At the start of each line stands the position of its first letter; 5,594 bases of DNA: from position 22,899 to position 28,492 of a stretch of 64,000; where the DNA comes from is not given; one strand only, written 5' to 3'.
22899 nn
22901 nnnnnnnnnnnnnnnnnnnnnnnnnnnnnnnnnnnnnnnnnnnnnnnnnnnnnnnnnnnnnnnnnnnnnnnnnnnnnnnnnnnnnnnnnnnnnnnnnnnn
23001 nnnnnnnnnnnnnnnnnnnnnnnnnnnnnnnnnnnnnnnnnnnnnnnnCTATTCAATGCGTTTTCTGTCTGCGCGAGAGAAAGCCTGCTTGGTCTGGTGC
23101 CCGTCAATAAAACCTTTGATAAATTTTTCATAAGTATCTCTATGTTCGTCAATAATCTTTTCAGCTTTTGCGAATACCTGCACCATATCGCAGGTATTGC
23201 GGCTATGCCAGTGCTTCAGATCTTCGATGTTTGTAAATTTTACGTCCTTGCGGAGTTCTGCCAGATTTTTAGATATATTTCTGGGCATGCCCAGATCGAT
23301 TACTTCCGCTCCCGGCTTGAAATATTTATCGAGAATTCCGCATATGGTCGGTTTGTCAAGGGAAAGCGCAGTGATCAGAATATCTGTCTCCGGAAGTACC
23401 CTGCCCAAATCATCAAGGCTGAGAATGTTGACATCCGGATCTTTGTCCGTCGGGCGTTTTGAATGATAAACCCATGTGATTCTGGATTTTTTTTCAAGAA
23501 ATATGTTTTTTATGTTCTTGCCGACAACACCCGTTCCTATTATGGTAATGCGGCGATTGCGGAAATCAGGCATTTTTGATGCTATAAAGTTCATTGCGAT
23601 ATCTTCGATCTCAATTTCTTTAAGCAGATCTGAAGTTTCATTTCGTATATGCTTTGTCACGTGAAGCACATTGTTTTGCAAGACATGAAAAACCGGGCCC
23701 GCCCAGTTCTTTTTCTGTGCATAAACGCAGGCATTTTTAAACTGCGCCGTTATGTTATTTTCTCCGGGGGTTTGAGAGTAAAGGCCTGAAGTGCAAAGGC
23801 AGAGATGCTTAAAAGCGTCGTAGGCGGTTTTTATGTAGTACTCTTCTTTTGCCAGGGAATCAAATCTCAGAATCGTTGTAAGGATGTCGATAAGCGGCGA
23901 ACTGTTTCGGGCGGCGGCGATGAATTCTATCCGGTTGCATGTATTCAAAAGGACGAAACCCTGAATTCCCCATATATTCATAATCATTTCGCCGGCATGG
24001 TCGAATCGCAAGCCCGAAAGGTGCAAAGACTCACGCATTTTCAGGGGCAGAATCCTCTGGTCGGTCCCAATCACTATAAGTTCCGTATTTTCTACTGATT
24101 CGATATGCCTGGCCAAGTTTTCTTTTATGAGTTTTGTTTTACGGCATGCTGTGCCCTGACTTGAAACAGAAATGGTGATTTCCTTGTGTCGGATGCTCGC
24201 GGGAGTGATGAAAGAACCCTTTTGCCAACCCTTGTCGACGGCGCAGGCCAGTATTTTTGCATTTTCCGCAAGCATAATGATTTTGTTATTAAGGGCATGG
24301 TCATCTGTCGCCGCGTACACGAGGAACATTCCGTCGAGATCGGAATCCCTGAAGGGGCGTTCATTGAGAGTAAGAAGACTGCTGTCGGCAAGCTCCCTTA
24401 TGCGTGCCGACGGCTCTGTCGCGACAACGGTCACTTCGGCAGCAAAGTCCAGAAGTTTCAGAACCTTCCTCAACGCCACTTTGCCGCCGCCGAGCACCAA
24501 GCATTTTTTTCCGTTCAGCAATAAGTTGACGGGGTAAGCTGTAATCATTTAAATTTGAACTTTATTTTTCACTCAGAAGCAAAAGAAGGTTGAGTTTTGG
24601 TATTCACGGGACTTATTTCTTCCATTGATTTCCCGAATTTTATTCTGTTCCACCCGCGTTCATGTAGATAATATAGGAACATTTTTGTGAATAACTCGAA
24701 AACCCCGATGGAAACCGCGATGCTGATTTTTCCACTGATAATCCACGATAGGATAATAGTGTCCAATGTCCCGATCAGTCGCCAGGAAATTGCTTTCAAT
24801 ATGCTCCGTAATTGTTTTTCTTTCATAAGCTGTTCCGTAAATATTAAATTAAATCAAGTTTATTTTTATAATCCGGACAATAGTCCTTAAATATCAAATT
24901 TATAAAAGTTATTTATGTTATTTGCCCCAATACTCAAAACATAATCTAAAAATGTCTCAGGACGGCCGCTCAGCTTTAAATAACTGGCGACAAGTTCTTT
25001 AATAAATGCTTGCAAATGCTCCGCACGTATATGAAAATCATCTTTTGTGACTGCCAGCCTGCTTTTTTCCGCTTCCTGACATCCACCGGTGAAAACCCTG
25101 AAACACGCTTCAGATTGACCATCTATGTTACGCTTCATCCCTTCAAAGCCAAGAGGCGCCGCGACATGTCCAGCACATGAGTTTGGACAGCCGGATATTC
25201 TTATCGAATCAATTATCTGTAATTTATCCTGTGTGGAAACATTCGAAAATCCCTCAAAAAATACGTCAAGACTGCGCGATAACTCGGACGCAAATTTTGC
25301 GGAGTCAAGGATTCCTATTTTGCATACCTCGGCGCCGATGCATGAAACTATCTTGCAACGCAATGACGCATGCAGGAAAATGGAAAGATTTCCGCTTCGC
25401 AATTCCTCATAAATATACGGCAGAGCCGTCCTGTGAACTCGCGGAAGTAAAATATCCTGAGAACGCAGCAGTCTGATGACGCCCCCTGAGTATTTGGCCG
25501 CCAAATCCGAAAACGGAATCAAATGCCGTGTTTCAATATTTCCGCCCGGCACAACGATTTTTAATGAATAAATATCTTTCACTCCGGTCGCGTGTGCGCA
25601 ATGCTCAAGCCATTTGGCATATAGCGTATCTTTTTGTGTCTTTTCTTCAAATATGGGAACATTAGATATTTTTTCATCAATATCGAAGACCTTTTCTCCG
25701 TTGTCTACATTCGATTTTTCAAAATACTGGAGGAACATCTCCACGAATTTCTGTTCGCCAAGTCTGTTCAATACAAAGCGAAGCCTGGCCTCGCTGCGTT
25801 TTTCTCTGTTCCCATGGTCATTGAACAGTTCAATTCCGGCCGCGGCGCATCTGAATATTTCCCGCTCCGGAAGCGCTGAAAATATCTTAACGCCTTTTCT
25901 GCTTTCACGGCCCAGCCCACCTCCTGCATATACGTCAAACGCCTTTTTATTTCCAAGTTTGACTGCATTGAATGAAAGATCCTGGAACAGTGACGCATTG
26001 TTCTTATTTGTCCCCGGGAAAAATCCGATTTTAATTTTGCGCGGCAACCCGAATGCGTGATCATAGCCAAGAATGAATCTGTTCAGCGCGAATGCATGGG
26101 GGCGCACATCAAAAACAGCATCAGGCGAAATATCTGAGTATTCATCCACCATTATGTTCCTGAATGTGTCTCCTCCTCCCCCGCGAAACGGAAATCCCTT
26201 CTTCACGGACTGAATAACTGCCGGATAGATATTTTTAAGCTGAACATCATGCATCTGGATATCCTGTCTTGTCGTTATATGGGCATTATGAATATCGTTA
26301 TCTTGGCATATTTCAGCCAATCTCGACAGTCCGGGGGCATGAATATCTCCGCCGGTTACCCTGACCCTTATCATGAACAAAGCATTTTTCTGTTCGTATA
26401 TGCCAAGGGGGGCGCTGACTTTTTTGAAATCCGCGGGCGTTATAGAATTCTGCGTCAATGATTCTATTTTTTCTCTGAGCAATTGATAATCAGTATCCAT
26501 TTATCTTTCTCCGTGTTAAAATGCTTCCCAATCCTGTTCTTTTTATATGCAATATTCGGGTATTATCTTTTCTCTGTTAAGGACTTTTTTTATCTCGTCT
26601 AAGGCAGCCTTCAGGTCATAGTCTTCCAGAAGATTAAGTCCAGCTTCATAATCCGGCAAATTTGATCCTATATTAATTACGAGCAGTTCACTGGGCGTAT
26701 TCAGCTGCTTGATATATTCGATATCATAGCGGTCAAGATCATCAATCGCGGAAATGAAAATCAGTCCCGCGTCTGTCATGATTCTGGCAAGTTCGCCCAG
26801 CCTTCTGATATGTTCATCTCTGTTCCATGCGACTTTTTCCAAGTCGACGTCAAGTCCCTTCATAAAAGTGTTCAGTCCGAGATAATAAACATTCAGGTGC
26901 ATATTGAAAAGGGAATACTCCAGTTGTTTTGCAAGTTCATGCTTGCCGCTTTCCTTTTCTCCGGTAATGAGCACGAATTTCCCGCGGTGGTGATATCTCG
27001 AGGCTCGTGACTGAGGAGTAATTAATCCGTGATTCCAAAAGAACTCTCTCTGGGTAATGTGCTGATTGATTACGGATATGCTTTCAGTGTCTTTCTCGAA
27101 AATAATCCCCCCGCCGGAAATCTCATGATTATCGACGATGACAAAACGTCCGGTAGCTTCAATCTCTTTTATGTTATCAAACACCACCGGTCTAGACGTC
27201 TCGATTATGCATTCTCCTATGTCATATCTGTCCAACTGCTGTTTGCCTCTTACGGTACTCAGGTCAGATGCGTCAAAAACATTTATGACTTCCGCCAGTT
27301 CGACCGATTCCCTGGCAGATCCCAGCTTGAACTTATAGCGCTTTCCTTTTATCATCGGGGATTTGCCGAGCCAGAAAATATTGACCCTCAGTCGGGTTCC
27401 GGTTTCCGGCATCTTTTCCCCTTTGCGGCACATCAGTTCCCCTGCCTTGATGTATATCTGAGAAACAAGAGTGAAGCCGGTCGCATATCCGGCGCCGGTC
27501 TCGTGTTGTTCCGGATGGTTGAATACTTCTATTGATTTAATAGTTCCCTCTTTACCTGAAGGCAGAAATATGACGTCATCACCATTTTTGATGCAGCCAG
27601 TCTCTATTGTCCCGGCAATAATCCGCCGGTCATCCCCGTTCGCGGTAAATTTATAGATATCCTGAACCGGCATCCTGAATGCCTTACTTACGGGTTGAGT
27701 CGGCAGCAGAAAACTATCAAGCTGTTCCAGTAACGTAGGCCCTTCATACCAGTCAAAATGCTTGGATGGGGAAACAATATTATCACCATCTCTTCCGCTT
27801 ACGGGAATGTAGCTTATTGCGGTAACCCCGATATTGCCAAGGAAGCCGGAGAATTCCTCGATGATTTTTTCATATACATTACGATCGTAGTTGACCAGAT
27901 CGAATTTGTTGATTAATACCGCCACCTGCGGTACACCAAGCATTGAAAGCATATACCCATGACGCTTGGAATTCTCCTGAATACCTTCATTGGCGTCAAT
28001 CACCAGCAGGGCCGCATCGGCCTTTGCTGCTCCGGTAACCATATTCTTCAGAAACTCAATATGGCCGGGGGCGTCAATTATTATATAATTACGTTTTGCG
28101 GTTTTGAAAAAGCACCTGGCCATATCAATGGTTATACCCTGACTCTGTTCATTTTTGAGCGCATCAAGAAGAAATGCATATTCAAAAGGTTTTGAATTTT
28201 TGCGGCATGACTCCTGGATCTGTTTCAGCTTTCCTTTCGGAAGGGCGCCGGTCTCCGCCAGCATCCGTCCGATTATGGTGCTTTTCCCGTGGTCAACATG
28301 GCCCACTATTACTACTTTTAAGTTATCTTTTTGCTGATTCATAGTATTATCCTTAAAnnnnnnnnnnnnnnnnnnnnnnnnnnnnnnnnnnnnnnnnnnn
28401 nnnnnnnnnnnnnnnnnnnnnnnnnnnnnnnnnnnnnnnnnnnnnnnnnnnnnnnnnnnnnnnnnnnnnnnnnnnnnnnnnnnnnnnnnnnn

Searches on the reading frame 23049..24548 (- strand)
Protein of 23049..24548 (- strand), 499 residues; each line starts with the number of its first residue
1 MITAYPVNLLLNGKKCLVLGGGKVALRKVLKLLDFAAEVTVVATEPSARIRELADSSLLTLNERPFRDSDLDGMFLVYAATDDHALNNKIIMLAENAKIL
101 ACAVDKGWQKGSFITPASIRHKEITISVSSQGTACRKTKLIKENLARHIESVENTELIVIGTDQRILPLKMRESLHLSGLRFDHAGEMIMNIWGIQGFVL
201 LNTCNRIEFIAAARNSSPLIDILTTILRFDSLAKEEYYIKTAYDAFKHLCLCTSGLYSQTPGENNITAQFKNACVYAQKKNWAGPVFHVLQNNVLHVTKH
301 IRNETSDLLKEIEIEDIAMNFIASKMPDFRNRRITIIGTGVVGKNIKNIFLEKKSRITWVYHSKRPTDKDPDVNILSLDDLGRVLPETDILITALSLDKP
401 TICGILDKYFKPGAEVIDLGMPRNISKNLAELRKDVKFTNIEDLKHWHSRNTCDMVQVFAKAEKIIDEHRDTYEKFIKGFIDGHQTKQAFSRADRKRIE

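Call 30: search_protein_families(library=pfam, proteins=[window:23049-24548:-])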
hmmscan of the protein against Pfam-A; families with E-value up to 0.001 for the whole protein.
window:23049-24548:- (499 aa): 6 families
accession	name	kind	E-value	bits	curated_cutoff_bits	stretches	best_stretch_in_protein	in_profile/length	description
PF13241.12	NAD_binding_7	-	5.2e-29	101.3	22.1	1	9-117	3-104/104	Putative NAD(P)-binding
PF05201.20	GlutR_N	-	1.2e-23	84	27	1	160-305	1-151/151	Glutamyl-tRNAGlu reductase, N-terminal domain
PF01488.26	Shikimate_DH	-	3.7e-12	46.9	24.3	1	324-446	5-137/138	Shikimate / quinate 5-dehydrogenase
PF02826.25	2-Hacid_dh_C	-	2.5e-07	30.7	25.1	1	325-402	30-106/178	D-isomer specific 2-hydroxyacid dehydrogenase, NAD binding domain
PF02882.25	THF_DHG_CYH_C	-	1.1e-05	25.3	27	0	319-445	24-130/160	Tetrahydrofolate dehydrogenase/cyclohydrolase, NAD(P)-binding domain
PF00070.33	Pyr_redox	-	0.00069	20.5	22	0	16-49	2-35/82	Pyridine nucleotide-disulphide oxidoreductase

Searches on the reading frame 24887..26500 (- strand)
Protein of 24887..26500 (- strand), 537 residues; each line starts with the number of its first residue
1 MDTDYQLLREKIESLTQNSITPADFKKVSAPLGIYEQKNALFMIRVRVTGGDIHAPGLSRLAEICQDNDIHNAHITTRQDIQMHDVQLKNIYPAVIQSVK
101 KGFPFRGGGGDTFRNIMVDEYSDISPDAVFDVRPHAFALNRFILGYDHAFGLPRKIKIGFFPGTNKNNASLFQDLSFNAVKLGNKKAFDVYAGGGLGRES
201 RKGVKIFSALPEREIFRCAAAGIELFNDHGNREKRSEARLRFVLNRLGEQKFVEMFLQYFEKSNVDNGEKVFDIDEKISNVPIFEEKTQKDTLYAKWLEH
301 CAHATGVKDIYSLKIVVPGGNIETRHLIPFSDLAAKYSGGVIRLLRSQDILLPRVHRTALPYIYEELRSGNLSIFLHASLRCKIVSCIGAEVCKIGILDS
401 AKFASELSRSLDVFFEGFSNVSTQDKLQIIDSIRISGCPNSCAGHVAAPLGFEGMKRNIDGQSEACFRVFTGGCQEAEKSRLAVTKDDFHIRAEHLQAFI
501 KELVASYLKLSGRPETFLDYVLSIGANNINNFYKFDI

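Call 30: search_protein_families(library=pfam, proteins=[window:24887-26500:-])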
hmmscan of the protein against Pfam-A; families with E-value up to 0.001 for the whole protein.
window:24887-26500:- (537 aa): 2 families
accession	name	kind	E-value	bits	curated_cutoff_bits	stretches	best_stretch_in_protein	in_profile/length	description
PF01077.27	NIR_SIR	-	1.7e-37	128.8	27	2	110-262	2-156/158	Nitrite and sulphite reductase 4Fe-4S domain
PF03460.22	NIR_SIR_ferr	-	2.9e-23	81.8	24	2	35-91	1-59/69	Nitrite/Sulfite reductase ferredoxin-like half domain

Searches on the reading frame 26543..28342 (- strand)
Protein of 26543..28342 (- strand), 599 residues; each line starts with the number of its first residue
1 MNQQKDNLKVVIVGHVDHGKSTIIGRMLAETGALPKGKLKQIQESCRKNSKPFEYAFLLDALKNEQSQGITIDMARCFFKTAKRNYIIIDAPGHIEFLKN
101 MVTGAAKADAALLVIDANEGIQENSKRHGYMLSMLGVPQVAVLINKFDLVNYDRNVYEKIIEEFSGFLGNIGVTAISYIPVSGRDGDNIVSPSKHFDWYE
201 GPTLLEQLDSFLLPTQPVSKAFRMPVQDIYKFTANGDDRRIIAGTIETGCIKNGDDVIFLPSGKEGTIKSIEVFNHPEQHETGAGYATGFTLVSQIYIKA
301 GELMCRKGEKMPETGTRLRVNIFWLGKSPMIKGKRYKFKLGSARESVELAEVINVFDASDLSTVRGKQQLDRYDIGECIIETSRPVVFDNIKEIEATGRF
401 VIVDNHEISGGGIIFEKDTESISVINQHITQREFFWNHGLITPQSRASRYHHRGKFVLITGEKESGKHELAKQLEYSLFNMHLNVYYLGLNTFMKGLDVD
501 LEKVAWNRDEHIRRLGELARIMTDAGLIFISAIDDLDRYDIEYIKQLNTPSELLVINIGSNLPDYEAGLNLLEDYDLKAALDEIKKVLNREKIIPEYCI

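Call 30: search_protein_families(library=pfam, proteins=[window:26543-28342:-])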
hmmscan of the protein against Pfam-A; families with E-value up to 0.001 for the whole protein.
window:26543-28342:- (599 aa): 6 families
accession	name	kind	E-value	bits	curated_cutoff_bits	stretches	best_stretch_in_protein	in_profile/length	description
PF00009.33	GTP_EFTU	-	4.7e-44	150.7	26.5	1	7-211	3-185/188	Elongation factor Tu GTP binding domain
PF22594.2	GTP-eEF1A_C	-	3.9e-16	59.7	27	1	319-414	3-100/101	GTP-eEF1A C-terminal domain-like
PF01583.26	APS_kinase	-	3.3e-11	43.9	21.1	1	454-533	2-81/152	Adenylylsulphate kinase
PF01926.29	MMR_HSR1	-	2.1e-07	31.5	21.9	0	65-132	27-100/113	50S ribosome-binding GTPase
PF03144.31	GTP_EFTU_D2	-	2.2e-06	28.4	30.3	1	240-290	2-56/73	Elongation factor Tu domain 2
PF20720.3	nSTAND3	-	0.00048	20.3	27.2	0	447-488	10-51/155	Novel STAND NTPase 3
